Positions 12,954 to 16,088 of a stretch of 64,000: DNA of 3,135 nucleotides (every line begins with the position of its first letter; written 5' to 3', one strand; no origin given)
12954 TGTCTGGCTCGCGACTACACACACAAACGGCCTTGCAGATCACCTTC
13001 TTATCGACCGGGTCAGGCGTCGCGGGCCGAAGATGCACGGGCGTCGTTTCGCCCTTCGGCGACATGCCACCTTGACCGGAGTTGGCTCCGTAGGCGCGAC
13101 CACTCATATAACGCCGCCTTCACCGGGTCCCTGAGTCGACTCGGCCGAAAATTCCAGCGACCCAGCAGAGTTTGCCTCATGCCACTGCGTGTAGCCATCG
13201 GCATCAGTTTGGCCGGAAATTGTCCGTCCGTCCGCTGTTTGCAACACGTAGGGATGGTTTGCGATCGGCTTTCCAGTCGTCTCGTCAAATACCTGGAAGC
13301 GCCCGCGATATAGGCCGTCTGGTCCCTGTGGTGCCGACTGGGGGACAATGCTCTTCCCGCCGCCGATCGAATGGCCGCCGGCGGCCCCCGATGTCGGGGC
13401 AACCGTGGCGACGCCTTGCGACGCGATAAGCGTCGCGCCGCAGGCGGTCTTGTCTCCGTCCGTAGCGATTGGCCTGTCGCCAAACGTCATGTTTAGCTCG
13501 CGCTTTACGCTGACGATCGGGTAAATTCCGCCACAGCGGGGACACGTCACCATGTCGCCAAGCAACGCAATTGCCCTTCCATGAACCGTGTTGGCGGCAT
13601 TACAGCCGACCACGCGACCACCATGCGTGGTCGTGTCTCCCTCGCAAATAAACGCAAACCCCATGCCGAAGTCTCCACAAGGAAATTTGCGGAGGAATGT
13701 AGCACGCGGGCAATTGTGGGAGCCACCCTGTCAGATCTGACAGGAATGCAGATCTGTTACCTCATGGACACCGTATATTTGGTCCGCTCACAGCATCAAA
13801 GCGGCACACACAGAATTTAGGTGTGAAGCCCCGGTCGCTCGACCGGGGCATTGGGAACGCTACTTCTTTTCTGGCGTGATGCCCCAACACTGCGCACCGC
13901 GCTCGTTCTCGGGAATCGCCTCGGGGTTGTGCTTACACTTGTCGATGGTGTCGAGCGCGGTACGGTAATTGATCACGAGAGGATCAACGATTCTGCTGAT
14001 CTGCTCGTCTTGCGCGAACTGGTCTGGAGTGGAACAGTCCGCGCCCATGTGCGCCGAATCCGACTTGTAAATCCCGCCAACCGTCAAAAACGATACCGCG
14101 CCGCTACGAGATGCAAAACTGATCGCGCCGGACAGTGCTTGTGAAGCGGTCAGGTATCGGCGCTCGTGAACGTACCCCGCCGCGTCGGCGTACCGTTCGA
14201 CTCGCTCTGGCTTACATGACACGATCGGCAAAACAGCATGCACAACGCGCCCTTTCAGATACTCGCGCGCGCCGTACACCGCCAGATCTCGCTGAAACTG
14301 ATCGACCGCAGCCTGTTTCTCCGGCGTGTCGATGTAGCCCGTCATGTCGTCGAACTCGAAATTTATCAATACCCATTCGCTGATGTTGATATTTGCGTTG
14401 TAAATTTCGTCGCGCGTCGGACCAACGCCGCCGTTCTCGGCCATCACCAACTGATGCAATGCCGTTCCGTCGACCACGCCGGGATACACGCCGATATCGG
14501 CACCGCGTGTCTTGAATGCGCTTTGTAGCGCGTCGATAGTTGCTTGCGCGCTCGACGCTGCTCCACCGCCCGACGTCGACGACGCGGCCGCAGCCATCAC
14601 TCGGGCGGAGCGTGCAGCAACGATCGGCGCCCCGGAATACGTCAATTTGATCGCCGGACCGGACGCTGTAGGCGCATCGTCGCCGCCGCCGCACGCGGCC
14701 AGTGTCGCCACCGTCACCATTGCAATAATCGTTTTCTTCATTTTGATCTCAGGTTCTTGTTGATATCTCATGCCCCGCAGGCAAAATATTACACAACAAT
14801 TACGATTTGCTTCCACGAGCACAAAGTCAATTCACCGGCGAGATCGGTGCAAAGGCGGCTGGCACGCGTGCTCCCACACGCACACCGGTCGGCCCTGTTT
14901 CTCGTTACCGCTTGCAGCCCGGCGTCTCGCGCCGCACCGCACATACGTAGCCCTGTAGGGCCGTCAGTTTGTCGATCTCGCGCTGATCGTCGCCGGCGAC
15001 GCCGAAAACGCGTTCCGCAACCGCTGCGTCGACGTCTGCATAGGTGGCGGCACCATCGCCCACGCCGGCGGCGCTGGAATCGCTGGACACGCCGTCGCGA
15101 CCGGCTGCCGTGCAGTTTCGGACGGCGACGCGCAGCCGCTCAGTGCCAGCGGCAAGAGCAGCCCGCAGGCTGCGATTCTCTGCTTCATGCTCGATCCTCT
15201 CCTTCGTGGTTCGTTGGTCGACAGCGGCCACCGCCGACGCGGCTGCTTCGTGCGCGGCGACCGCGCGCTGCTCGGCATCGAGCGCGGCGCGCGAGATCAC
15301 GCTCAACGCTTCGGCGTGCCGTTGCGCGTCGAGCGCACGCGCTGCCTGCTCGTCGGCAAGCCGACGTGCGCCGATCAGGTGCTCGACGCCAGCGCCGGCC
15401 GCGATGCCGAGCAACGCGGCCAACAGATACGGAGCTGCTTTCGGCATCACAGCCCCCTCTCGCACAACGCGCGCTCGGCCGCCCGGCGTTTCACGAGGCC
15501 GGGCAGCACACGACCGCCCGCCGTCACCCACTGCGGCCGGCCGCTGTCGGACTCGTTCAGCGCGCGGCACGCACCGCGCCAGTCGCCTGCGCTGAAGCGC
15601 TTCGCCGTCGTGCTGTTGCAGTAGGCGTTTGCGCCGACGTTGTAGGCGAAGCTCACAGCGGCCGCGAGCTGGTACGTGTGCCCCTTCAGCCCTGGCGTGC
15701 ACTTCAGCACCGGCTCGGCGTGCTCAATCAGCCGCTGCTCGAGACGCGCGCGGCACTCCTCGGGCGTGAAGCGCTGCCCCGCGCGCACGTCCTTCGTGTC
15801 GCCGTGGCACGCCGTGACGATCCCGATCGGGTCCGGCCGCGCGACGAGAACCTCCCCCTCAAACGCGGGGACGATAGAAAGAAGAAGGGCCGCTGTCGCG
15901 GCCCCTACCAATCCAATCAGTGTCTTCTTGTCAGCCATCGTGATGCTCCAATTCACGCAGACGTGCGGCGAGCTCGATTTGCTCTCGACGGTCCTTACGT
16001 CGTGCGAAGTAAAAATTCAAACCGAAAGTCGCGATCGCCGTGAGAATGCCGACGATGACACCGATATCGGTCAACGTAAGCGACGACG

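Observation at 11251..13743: Prophage-borne T6SS-type effector cassette: PAAR protein, PD-(D/E)XK nuclease toxin, immunity protein, with a possible SOS box upstream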

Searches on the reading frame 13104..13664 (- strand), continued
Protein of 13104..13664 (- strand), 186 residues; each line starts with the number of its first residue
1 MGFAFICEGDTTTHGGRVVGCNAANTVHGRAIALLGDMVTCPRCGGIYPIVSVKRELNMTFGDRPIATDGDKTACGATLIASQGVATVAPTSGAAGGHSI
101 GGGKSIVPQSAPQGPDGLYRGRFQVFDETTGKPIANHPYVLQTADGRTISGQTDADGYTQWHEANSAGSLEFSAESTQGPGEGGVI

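Call 60: fold_search(model_id=the predicted structure, library=pdb)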
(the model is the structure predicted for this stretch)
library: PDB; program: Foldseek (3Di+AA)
matches with E <= 10: 406; with E <= 0.001: 0
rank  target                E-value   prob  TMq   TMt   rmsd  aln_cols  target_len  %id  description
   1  9vyi                  2.9e-03  1.00  0.38  0.69   3.4        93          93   20  Cryo-EM structure of bacteriophage P1 baseplate in C1 (released 2025-10-22)
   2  4jiw_D                7.8e-03  1.00  0.37  0.72   2.6        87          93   17  c1882 PAAR-repeat protein from Escherichia coli in complex with a VgrG-like beta-helix that is based on a fragment of  (released 2013-08-14)
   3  4jiv_D                9.2e-03  1.00  0.35  0.64   4.1        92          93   21  VCA0105 PAAR-repeat protein from Vibrio cholerae in complex with a VgrG-like beta-helix that is based on a fragment of (released 2013-08-14)
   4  9f4b_BA               1.0e-02  1.00  0.38  0.68   3.4        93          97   16  Pre-assembled baseplate cup of Klebsiella phage KP1 variant vB_Kpn_Lilla1 (released 2025-05-14)
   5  6p1z_D                4.0e-02  1.00  0.35  0.69   2.8        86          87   20  Bacteriophage phiKZ gp163.1 PAAR repeat protein in complex with the C-terminal part of the T4 gp5 beta-helical domain (released 2020-05-27)
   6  4ku0_D                4.4e-02  1.00  0.35  0.62   4.1        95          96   18  Enterobacteria phage T4 gp5.4 PAAR repeat protein in complex with T4 gp5 beta-helix fragment (released 2014-05-21)
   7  9v1j_sf               1.1e-01  0.13  0.15  0.12  16.3       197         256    8  Cryo- EM structure of small subunit (body) of 75S ribosome with P- tRNA from Entamoeba histolytica (released 2025-10-08)
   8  6sjl_A                1.3e-01  0.21  0.20  0.12  23.2       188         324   16  Structure of the Tle1 effector bound to the VgrG spike from the Type 6 secretion system (released 2020-04-29)
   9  9v27_sf               1.3e-01  0.15  0.16  0.13  16.0       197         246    8  Cryo- EM structure of small subunit (body) of 75S ribosome with A/P- & P/E- tRNAs from Entamoeba histolytica (released 2025-10-08)
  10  4zjh                  4.2e-01  0.94  0.23  0.21   3.5        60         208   17  Crystal structure of native alpha-2-macroglobulin from Escherichia coli spanning domains NIE-MG1. (released 2015-06-10)
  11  2p9r_A                5.5e-01  0.69  0.22  0.36   3.9        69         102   19  Human alpha2-macroglogulin is composed of multiple domains, as predicted by homology with complement component C3 (released 2007-08-21)
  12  4pwz_B                5.8e-01  0.18  0.12  0.06  11.9       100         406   17  Crystal structure of TolB protein from Yersinia pestis CO92 (released 2014-04-02)
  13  6tpl_A                6.5e-01  0.14  0.24  0.23  13.7       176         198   13  D0-D1 domain of Intimin (released 2021-01-13)
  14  1tza_B                6.8e-01  0.25  0.18  0.25   6.8        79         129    8  X-ray structure of Northeast Structural Genomics Consortium target SoR45 (released 2004-07-27)
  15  3n1h                  8.0e-01  0.05  0.14  0.16  20.6       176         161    9  Crystal Structure of StWhy2 (released 2010-08-11)
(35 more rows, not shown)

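Call 80: search_protein_families(library=padloc, proteins=[window:13104-13664:-], max_evalue=0.01)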
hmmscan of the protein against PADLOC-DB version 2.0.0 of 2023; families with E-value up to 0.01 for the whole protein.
window:13104-13664:- (186 aa): 0 families

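Call 81: search_protein_families(library=padloc, proteins=[window:13104-13664:-], max_evalue=10)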
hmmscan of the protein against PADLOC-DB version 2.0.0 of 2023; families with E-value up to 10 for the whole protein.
window:13104-13664:- (186 aa): 0 families

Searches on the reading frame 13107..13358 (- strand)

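Call 79: search_protein_families(library=pfam, proteins=[window:13107-13358:-], max_evalue=10)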
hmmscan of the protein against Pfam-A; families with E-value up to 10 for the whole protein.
seq(84 aa): 1 family
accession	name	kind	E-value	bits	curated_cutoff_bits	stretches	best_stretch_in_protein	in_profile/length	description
PF23374.1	Fn3_arc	-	0.11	13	28.9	1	20-56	24-55/78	Archaeal fibronectin-III type-like domain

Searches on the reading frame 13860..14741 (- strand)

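Call 47: search_protein_families(library=pfam, proteins=[window:13860-14741:-], max_evalue=0.01)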
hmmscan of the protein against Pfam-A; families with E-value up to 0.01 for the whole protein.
window:13860-14741:- (293 aa): 1 family
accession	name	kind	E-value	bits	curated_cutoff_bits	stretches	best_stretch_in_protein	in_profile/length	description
PF10938.13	YfdX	-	0.0044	17.5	26.6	1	115-207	44-140/149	YfdX protein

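Call 80: search_protein_families(library=padloc, proteins=[window:13860-14741:-], max_evalue=0.01)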
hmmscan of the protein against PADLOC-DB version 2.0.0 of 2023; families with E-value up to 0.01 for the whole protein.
window:13860-14741:- (293 aa): 0 families

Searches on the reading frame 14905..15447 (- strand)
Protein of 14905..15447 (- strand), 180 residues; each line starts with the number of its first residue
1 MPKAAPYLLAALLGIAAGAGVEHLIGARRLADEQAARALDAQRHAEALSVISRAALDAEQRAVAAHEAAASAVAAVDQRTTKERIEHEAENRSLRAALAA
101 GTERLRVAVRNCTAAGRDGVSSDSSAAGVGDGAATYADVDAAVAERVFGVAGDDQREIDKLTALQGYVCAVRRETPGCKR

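Call 47: search_protein_families(library=pfam, proteins=[window:14905-15447:-], max_evalue=0.01)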
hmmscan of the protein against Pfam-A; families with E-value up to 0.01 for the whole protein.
window:14905-15447:- (180 aa): 1 family
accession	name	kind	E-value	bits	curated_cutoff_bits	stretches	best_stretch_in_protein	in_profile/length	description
PF03245.18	Phage_lysis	-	8.5e-10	39.4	25.4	1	52-172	12-125/126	Bacteriophage Rz lysis protein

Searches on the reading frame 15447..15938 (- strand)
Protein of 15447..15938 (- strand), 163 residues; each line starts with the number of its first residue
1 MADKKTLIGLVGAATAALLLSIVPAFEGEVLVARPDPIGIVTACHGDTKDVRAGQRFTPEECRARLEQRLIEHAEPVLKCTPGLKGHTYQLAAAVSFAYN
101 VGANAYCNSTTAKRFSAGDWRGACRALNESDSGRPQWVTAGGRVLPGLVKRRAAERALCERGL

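Call 47: search_protein_families(library=pfam, proteins=[window:15447-15938:-], max_evalue=0.01)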
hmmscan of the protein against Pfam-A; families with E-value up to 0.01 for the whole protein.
window:15447-15938:- (163 aa): 1 family
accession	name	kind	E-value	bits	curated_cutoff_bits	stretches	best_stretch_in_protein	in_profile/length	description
PF00959.24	Phage_lysozyme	-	3.5e-29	102.1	22.3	1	25-155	2-125/125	Phage lysozyme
